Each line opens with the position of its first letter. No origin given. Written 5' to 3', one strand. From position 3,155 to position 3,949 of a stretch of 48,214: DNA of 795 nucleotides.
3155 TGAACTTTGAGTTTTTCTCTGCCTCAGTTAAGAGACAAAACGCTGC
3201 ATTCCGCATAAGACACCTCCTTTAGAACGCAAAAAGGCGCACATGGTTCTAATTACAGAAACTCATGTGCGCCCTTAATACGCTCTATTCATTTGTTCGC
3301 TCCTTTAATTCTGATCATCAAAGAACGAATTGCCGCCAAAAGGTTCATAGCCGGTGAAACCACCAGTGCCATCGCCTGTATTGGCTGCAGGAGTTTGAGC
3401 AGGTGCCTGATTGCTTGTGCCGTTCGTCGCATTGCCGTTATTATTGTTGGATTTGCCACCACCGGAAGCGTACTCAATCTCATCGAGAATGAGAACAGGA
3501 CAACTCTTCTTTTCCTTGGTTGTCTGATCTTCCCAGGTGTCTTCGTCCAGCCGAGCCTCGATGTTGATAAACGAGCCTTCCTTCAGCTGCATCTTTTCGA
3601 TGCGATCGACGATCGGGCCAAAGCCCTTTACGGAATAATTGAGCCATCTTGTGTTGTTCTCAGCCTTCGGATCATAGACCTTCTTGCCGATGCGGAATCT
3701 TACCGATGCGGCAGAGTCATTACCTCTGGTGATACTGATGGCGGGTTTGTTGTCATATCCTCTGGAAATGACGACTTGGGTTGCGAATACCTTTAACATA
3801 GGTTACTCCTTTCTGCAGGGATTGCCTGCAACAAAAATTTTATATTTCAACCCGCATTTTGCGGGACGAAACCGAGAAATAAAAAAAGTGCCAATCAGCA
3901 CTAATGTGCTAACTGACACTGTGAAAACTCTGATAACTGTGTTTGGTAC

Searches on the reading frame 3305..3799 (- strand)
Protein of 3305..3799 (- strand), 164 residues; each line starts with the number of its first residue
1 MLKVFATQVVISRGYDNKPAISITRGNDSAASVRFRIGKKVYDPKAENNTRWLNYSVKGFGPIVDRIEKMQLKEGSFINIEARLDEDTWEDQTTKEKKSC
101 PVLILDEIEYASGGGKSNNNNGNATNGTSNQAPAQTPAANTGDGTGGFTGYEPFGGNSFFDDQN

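Call 11: search_protein_families(library=pfam, proteins=[window:3305-3799:-], max_evalue=0.01)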
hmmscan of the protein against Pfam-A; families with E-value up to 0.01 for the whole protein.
window:3305-3799:- (164 aa): 1 family
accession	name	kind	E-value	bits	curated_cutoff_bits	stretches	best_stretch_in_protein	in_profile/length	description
PF00436.31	SSB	-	0.00014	22.3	26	1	19-109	14-102/104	Single-strand binding protein family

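Call 17: find_encoding_contigs(protein=window:3305-3799:-, flank=3000, max_places=10)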
Protein window:3305-3799:- (164 aa): 8 contigs read that carry it; 5 places shown.
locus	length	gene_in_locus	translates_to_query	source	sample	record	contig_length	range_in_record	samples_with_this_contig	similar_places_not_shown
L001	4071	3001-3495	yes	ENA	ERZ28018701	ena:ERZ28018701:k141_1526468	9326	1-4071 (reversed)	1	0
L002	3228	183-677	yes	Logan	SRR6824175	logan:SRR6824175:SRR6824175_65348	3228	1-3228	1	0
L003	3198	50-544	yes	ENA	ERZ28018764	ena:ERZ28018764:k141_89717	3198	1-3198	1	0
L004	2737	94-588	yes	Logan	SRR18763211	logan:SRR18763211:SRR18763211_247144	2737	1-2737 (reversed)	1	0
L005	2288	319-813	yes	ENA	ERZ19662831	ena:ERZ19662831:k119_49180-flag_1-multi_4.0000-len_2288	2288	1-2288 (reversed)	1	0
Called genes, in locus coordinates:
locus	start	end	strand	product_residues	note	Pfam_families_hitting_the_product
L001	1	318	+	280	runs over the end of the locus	PF00005:ABC_tran, PF13304:AAA_21 (weak)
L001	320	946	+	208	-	PF13346:ABC2_membrane_5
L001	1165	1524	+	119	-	PF13240:Zn_Ribbon_1 (faint), PF13248:Zn_ribbon_3 (weak)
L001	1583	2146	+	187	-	-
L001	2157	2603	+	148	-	-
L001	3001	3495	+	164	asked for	-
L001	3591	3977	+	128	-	-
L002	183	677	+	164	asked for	-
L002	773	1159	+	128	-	-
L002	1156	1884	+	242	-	-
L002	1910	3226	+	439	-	?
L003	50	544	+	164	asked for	-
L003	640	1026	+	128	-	-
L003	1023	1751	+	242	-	-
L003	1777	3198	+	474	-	?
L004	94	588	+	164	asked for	-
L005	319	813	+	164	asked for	-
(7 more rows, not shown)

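Call 18: find_homologous_proteins(query=window:3305-3799:-)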
Query window:3305-3799:- (164 aa): 596 proteins with E <= 0.001 among 630 candidates; the best 120 are listed.
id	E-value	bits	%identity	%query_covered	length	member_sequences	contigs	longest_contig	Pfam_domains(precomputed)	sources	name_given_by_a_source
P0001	1.4e-100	352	98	100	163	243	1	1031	-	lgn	-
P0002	1.8e-100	352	97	100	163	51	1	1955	-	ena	-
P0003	3.9e-93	328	89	100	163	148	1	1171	PF00436.32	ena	-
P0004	4.9e-92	325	90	100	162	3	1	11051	PF00436.32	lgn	-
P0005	1.6e-91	323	89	100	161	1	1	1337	-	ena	-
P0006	3.1e-91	322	89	100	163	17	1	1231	PF00436.32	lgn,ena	-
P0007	5.3e-91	321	88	100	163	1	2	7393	PF00436.32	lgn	-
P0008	4.4e-90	318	87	100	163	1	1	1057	PF00436.32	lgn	-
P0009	4.8e-89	315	85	99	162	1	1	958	-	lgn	-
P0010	9.0e-89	314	87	100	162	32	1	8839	PF00436.32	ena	-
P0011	5.9e-87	308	87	100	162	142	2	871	PF00436.32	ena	-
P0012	1.5e-83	297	90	100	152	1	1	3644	-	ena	-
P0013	3.4e-80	286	80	100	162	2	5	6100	-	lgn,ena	-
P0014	1.2e-79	284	81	99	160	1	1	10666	PF00436.32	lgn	-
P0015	2.8e-79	283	83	99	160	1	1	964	PF00436.32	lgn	-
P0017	2.2e-77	277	79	99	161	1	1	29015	PF00436.32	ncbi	-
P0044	7.8e-59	217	64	99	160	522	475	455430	-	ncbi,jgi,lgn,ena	-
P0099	1.3e-52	196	58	98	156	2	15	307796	PF00436.32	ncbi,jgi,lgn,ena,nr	ncbi:MAG: hypothetical protein E7602_00135 [Ruminococcaceae bacterium]|nr:hypothetical protein [Osci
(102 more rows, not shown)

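Call 19: find_encoding_contigs(protein=P0044, flank=2500, max_places=10)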
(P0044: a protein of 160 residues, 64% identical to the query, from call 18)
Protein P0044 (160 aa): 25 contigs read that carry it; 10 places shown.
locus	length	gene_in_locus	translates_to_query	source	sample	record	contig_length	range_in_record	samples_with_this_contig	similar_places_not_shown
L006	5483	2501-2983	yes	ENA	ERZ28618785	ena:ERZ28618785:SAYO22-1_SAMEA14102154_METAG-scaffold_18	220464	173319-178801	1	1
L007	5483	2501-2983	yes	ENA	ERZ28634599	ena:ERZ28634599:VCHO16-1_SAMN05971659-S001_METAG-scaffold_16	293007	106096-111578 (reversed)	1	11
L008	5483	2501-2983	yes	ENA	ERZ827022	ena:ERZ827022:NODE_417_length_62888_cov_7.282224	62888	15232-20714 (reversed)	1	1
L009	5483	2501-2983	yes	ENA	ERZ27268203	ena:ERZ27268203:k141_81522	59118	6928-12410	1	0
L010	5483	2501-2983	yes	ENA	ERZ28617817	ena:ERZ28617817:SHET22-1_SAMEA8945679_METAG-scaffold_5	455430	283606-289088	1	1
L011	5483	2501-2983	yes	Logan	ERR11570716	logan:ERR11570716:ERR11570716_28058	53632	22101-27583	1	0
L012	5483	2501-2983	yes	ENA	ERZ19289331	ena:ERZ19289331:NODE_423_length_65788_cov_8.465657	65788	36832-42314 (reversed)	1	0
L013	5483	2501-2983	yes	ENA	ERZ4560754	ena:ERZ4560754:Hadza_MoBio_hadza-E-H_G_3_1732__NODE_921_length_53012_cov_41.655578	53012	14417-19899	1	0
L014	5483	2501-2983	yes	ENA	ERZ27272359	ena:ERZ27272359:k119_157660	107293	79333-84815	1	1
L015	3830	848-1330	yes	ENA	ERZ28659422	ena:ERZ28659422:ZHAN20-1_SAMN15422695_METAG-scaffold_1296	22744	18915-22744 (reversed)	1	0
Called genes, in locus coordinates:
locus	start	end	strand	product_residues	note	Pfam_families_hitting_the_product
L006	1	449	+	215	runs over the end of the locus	-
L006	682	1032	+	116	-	PF13240:Zn_Ribbon_1 (faint), PF13248:Zn_ribbon_3 (faint)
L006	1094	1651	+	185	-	-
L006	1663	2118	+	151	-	-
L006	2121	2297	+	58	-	-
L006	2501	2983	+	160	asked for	-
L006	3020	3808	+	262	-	-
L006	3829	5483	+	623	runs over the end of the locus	PF07728:AAA_5 (faint), PF12774:AAA_6 (faint)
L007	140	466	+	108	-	PF12844:HTH_19, PF13560:HTH_31, PF01381:HTH_3, PF13443:HTH_26 (weak)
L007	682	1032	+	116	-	PF13240:Zn_Ribbon_1 (faint), PF13248:Zn_ribbon_3 (weak)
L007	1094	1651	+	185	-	-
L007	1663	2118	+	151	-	-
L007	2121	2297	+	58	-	-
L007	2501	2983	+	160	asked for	-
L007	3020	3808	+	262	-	-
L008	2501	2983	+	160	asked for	-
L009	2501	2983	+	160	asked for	-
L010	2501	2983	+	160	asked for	-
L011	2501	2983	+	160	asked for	-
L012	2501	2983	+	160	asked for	-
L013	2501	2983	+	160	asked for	-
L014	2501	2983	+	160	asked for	-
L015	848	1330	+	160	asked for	-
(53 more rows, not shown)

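Call 20: find_encoding_contigs(protein=P0017, flank=2500, max_places=4)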
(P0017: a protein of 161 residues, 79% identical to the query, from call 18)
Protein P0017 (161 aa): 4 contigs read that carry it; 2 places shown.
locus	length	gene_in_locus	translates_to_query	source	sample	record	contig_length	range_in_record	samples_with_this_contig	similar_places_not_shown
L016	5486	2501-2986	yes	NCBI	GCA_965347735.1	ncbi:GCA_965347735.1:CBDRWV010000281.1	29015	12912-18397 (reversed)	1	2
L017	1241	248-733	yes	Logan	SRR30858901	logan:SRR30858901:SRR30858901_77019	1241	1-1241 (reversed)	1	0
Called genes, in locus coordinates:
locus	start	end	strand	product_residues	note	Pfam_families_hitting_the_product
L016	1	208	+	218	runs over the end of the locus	-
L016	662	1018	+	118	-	PF13248:Zn_ribbon_3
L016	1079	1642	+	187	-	-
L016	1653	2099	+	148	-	-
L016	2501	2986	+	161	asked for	PF00436:SSB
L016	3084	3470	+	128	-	-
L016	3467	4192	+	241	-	-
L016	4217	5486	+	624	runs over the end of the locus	PF07728:AAA_5 (faint)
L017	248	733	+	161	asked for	PF00436:SSB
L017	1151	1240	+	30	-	?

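Call 21: find_encoding_contigs(protein=P0099, flank=2500, max_places=6)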
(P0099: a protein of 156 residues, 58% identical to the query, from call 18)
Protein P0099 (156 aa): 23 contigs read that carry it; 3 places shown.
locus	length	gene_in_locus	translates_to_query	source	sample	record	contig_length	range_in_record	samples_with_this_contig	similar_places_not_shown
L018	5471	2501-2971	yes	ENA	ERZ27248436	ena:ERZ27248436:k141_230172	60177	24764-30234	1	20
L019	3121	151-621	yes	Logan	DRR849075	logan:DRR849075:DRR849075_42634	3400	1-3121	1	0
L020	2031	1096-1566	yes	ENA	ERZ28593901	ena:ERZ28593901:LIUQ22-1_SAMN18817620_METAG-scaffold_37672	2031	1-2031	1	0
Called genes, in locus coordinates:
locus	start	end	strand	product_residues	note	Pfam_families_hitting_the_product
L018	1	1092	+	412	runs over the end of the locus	PF00817:IMS, PF21999:IMS_HHH_1 (weak), PF11799:IMS_C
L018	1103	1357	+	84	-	-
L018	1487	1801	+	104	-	-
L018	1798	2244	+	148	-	-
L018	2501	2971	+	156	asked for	PF00436:SSB (weak)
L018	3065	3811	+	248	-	-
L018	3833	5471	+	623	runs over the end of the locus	PF07728:AAA_5 (faint)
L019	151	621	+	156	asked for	PF00436:SSB (weak)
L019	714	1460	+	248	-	-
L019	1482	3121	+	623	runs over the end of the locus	PF07728:AAA_5 (faint)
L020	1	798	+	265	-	?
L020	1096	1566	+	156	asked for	PF00436:SSB (weak)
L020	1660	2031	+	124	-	?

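Call 33: find_related_loci(query=A2, collection=metagenome_contigs, flank=10000)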
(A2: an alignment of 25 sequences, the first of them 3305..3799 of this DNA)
Query A2 (164 aa) in metagenome_contigs; peptide patterns used: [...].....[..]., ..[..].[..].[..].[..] (x = any residue, [..] = any of these).
537 stretches matched a pattern; 336 encode a relative of the query (tblastn E <= 1e-3); the best 80 are kept; 80 distinct loci.
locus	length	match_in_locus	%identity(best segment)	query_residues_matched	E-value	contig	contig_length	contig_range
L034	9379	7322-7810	98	1-164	4e-106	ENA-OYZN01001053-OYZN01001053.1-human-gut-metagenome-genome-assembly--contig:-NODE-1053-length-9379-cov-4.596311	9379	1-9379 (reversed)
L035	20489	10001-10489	98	1-164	2e-105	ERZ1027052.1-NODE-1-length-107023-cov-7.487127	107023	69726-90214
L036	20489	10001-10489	96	1-164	6e-104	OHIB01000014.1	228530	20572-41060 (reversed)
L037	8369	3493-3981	96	1-164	6e-104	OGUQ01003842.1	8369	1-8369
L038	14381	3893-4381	96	1-164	6e-104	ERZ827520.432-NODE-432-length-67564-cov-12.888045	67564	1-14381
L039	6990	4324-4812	96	1-164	6e-104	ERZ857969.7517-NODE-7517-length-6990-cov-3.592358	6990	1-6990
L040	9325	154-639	92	1-164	6e-99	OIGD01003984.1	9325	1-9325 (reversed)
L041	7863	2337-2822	86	1-164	2e-92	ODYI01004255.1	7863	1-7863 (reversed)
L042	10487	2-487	86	1-164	2e-92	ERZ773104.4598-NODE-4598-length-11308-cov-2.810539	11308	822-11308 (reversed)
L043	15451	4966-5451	86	1-164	2e-92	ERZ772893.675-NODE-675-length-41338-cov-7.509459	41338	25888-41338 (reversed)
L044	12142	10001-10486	86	1-164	2e-92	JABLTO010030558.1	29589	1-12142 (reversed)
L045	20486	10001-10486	86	1-164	2e-92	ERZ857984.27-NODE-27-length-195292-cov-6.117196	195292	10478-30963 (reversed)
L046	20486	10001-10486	85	1-164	4e-91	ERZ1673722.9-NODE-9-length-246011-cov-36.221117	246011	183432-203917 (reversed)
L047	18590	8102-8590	91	1-164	7e-91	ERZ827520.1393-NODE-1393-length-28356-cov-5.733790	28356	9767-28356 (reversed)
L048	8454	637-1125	90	1-164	4e-88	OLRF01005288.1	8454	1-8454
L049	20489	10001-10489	90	1-164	4e-88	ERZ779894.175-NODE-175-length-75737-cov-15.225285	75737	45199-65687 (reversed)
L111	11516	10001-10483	60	1-162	2e-57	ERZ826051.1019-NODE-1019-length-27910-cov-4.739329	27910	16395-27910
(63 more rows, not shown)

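Call 45: search_protein_families(library=pfam, proteins=[L111:2364-2639:+, L111:2641-3510:+, L111:3518-4294:+, L111:4110-4511:+, L111:5218-5733:+, L111:4434-5708:-, L111:6084-6347:+, L111:6368-7033:+, L111:7425-7964:+, L111:1460-2137:-], max_evalue=0.01)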
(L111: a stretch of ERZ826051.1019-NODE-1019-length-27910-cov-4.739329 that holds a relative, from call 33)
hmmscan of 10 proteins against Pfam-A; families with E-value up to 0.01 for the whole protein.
L111:2364-2639:+ (91 aa): 0 families

L111:2641-3510:+ (289 aa): 3 families
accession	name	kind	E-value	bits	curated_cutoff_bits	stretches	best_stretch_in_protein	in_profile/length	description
PF00589.27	Phage_integrase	-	4.8e-30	105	27.1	1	124-277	5-168/172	Phage integrase family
PF13495.12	Phage_int_SAM_4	-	1.2e-07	32.5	27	1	29-89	17-74/85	Phage integrase, N-terminal SAM-like domain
PF02899.23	Phage_int_SAM_1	-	5.7e-06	27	22.3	1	28-95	16-81/83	Phage integrase, N-terminal SAM-like domain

L111:3518-4294:+ (258 aa): 1 family
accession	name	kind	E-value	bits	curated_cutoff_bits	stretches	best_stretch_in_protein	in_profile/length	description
PF04203.18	Sortase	-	5.5e-11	42.7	26.6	1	94-256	1-123/125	Sortase domain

L111:4110-4511:+ (133 aa): 0 families

L111:5218-5733:+ (171 aa): 0 families

L111:4434-5708:- (424 aa): 3 families
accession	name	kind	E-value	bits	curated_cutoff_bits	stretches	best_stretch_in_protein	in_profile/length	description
PF13635.12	DUF4143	-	2.8e-34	118.6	28.1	1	201-366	2-159/160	Domain of unknown function (DUF4143)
PF13173.12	AAA_14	-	1.1e-15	58.2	27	1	22-136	4-127/129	AAA domain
PF20720.3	nSTAND3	-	0.0015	18.7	27.2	1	14-45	11-42/155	Novel STAND NTPase 3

L111:6084-6347:+ (87 aa): 0 families

L111:6368-7033:+ (221 aa): 0 families

L111:7425-7964:+ (179 aa): 0 families

L111:1460-2137:- (225 aa): 0 families

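Call 49: search_protein_families(library=pfam, proteins=[L049:13630-15945:+, L049:15965-17143:+, L049:17156-18043:+, L049:18057-18989:+, L049:19005-19445:+], max_evalue=0.01)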
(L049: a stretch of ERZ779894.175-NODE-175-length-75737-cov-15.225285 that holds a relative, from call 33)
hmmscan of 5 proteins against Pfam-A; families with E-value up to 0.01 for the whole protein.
L049:13630-15945:+ (771 aa): 2 families
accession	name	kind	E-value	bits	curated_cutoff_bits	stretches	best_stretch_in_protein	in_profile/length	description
PF11775.14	CobT_C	-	6.4e-10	39.5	21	1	668-758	115-207/220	Cobalamin biosynthesis protein CobT VWA domain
PF00092.34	VWA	-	5.1e-05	24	23.8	1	660-743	68-150/174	von Willebrand factor type A domain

L049:15965-17143:+ (392 aa): 0 families

L049:17156-18043:+ (295 aa): 0 families

L049:18057-18989:+ (310 aa): 1 family
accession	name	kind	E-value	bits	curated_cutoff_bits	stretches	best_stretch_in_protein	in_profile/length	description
PF01555.25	N6_N4_Mtase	-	4.2e-10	40.4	26.7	1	92-269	3-118/221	DNA methylase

L049:19005-19445:+ (146 aa): 0 families

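Call 57: search_protein_families(library=phrogs, proteins=[window:3305-3799:-], max_evalue=0.001)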
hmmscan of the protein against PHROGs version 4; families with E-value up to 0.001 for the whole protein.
window:3305-3799:- (164 aa): 1 family
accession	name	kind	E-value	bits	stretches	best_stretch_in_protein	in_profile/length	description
phrog_44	-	DNA, RNA and nucleotide metabolism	2.3e-05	25.3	1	71-137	151-215/271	single strand DNA binding protein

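Call 58: search_protein_families(library=ncbifam, proteins=[window:3305-3799:-], max_evalue=0.001)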
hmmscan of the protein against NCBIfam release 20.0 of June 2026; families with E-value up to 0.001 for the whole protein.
window:3305-3799:- (164 aa): 5 families
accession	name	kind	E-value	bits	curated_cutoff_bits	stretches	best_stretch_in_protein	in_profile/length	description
TIGR00621.2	ssb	subfamily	1e-06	29.2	53.95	1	46-140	46-138/165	single-stranded DNA-binding protein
NF005674.0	PRK07459.1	equivalog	4.4e-06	26.6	161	1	67-123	57-113/121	single-stranded DNA-binding protein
NF005406.0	PRK06958.1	subfamily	6.1e-05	23.5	252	1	48-136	49-133/182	single-stranded DNA-binding protein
NF006297.0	PRK08486.1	equivalog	0.00019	21.6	212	1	69-131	64-128/182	single-stranded DNA-binding protein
NF006445.0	PRK08763.1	subfamily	0.00045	20.4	246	1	9-135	8-132/164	single-stranded DNA-binding protein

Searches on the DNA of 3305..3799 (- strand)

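Call 88: search_rna_families(sources=[L049, L059, L109, L112, L111], threshold=gathering)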
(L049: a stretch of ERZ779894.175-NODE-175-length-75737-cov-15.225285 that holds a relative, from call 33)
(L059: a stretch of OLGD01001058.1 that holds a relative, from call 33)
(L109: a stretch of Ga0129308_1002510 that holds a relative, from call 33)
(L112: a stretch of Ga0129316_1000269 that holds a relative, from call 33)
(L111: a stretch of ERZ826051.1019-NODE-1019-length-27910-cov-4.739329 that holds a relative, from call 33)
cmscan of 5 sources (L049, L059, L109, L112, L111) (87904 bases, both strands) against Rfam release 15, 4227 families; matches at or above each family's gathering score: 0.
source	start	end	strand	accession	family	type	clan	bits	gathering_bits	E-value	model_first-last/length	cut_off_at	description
